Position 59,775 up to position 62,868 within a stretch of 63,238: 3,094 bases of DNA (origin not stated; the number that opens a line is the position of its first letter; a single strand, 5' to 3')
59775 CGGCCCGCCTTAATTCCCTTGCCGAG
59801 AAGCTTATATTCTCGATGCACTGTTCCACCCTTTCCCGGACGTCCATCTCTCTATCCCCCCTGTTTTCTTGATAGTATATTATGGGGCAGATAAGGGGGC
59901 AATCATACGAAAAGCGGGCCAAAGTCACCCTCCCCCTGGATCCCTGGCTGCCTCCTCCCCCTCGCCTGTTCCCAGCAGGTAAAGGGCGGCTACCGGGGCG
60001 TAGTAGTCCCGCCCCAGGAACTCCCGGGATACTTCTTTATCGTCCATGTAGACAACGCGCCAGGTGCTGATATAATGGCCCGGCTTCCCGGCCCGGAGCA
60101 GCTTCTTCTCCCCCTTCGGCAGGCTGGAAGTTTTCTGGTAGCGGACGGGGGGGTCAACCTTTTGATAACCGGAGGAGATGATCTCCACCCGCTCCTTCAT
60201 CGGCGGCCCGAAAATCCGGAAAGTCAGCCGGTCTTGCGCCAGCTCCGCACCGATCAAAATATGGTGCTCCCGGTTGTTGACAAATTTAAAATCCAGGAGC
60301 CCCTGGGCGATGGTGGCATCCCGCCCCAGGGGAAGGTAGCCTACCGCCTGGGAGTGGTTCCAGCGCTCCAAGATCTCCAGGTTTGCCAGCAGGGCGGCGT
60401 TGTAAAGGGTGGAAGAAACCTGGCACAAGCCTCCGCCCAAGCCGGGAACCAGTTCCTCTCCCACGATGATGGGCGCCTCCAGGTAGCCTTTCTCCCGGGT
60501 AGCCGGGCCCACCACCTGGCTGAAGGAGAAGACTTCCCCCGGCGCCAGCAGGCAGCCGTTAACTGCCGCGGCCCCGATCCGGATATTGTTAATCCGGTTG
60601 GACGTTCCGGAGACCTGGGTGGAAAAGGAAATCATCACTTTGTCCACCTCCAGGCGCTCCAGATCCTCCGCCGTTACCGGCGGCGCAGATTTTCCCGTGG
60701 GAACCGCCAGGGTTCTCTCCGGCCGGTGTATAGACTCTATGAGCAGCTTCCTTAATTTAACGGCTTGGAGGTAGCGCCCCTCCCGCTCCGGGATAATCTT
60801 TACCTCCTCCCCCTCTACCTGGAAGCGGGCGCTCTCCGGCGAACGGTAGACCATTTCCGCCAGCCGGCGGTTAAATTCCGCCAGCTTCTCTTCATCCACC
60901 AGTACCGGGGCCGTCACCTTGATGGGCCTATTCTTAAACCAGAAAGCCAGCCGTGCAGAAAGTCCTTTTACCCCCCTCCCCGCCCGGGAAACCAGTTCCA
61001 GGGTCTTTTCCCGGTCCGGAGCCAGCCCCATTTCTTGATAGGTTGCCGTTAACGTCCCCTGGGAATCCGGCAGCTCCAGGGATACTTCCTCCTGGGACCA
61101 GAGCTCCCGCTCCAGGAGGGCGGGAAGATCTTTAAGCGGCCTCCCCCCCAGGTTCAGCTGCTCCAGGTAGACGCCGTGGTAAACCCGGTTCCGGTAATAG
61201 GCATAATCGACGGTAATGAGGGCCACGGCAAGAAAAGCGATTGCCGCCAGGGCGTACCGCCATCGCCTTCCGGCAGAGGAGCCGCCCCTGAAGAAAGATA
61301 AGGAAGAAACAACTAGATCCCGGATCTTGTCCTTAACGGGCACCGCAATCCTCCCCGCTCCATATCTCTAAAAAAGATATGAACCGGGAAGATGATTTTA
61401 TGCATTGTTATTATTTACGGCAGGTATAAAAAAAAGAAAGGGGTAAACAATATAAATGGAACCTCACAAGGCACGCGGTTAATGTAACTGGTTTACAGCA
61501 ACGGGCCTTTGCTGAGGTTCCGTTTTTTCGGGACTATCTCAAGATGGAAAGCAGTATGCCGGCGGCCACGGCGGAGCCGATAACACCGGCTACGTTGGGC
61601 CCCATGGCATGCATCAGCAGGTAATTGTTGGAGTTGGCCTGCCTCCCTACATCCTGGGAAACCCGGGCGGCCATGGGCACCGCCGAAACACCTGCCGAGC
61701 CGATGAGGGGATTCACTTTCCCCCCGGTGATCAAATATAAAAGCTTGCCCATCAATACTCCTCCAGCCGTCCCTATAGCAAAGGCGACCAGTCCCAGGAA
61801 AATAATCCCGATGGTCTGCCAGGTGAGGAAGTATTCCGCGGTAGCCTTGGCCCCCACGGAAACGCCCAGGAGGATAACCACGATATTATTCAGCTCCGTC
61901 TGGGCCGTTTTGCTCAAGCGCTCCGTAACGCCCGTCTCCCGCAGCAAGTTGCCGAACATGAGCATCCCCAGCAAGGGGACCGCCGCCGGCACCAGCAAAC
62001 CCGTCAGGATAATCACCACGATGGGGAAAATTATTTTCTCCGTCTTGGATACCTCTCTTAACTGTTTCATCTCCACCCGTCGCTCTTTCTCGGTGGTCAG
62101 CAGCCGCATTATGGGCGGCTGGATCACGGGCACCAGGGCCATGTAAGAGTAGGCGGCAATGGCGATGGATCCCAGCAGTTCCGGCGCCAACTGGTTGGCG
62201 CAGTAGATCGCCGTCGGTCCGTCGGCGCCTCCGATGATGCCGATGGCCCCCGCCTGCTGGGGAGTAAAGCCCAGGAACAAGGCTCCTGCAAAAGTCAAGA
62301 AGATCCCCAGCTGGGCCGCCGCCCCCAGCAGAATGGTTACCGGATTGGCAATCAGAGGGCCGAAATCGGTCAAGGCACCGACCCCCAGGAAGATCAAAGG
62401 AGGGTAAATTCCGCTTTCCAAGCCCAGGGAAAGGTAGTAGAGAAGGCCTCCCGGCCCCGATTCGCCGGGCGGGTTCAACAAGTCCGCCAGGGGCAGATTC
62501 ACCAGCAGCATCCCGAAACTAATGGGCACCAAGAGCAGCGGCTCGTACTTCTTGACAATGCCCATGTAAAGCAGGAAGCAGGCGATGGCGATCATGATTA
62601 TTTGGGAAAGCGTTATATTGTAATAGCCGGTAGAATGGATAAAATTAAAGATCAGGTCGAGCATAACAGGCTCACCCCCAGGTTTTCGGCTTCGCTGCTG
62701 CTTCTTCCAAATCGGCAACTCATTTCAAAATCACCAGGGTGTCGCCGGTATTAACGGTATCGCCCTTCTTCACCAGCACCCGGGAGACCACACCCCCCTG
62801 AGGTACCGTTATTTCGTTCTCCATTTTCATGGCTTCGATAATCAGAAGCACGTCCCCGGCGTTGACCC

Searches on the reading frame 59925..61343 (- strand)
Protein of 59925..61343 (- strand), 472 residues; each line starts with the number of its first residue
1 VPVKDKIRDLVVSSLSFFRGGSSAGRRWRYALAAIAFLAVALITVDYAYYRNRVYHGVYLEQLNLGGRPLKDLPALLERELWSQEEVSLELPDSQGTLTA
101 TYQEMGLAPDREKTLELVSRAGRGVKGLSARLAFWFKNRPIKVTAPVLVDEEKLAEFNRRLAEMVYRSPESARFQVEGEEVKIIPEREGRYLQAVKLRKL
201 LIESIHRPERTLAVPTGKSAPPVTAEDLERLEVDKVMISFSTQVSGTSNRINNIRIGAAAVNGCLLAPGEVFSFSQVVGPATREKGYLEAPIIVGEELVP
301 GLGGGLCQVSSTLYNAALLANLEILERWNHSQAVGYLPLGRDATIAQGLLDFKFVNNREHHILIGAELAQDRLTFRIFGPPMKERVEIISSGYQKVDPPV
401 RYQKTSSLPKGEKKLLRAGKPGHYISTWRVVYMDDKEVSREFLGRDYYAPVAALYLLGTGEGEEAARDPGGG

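Call 66: search_protein_families(library=pfam, proteins=[window:59925-61343:-], max_evalue=0.00001)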
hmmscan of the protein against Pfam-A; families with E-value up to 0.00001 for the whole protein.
window:59925-61343:- (472 aa): 3 families
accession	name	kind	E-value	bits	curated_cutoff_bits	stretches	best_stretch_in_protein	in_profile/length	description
PF04294.18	VanW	-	2.4e-49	166.6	27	1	249-377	1-129/130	VanW like protein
PF07501.17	G5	-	9.3e-12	45.5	23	1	394-459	8-74/75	G5 domain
PF12229.13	PG_binding_4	-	7.9e-10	39.4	22.1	1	100-207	3-110/117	Putative peptidoglycan binding domain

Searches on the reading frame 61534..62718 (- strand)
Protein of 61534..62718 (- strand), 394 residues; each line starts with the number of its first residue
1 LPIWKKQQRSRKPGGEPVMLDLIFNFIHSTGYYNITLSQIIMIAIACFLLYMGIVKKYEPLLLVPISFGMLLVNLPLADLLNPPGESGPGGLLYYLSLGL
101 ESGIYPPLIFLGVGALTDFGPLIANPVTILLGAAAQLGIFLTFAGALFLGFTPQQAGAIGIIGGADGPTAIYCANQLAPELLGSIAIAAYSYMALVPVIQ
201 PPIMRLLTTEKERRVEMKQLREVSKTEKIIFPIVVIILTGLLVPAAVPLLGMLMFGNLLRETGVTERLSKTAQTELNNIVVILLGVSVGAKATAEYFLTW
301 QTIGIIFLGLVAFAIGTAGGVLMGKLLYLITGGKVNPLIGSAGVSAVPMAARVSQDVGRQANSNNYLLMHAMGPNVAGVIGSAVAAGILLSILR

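Call 66: search_protein_families(library=pfam, proteins=[window:61534-62718:-], max_evalue=0.00001)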
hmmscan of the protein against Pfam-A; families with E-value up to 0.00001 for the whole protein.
window:61534-62718:- (394 aa): 1 family
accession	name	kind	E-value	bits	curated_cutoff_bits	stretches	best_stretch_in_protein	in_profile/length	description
PF03977.18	OAD_beta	-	3e-160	533.4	31.6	1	39-393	2-349/349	Na+-transporting oxaloacetate decarboxylase beta subunit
